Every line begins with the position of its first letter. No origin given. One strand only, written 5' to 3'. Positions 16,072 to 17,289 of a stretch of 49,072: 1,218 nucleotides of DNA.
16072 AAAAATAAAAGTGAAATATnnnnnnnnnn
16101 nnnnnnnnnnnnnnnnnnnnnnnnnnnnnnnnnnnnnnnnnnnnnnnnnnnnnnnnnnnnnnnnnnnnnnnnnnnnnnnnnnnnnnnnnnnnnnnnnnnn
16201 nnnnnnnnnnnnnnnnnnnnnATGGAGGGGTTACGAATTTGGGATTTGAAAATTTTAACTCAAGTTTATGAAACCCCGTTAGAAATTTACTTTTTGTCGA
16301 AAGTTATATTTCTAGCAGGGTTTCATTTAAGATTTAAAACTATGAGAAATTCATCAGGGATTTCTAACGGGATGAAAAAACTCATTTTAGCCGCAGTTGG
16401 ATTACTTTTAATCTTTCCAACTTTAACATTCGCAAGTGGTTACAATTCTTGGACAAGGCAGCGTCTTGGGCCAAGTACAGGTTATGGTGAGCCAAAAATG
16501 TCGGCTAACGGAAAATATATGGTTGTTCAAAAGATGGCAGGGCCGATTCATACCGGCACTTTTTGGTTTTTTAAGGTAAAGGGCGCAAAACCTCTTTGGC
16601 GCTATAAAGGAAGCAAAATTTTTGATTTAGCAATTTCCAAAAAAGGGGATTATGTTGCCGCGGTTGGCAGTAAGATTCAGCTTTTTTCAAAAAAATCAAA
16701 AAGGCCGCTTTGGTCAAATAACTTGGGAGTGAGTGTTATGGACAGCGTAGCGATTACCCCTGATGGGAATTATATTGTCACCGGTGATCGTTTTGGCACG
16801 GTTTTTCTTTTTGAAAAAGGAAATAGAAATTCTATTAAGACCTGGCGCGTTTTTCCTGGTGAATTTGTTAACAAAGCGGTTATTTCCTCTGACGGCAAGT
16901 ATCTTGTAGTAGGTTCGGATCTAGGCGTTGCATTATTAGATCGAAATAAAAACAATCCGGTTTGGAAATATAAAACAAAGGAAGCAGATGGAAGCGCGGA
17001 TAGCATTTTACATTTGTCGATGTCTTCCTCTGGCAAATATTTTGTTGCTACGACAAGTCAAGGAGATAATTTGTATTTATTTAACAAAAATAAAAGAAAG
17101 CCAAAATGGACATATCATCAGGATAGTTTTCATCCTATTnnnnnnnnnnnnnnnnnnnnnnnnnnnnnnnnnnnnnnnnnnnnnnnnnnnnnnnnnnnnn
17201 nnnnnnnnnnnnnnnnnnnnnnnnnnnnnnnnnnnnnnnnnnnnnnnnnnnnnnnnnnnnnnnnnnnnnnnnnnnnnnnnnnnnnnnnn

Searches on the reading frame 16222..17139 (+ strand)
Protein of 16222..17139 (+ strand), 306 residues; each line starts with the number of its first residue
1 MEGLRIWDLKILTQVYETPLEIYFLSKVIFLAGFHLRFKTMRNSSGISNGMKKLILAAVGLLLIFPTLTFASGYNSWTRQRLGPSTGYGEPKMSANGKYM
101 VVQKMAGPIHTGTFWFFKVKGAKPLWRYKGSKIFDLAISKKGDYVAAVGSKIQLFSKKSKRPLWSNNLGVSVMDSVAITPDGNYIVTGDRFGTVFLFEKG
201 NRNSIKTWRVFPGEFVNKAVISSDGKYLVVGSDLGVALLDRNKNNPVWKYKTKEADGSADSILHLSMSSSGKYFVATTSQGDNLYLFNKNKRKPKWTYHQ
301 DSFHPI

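Call 20: search_protein_families(library=pfam, proteins=[window:16222-17139:+], max_evalue=0.00001)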
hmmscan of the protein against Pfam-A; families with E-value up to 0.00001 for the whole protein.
window:16222-17139:+ (306 aa): 7 families
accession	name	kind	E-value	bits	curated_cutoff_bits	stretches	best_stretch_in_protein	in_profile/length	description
PF13570.13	Beta-prop_ACSF4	-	2.2e-11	44.2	133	1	143-299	19-172/329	Beta-alanine-activating enzyme, beta-propeller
PF23414.1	Beta-prop_EML_2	-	1.2e-10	41.7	90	1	136-286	4-151/266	Echinoderm microtubule-associated protein second beta-propeller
PF24817.1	WD40_WDHD1_1st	-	4e-09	36.5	109.9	1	131-297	87-259/291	WDHD1 first WD40 domain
PF00400.38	WD40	-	7.2e-08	33.1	27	0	211-233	7-32/39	WD domain, G-beta repeat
PF25174.1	Beta-prop_THOC3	-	1.6e-07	31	305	1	150-282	69-193/272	THOC3 beta-propeller domain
PF24807.1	WD40_CDC20-Fz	-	1.7e-06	28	200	1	139-300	18-175/292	CDC20/Fizzy WD40 domain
PF24814.1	WD40_Prp19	-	4.2e-06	26.4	320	0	130-299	91-259/281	Prp19 WD40 domain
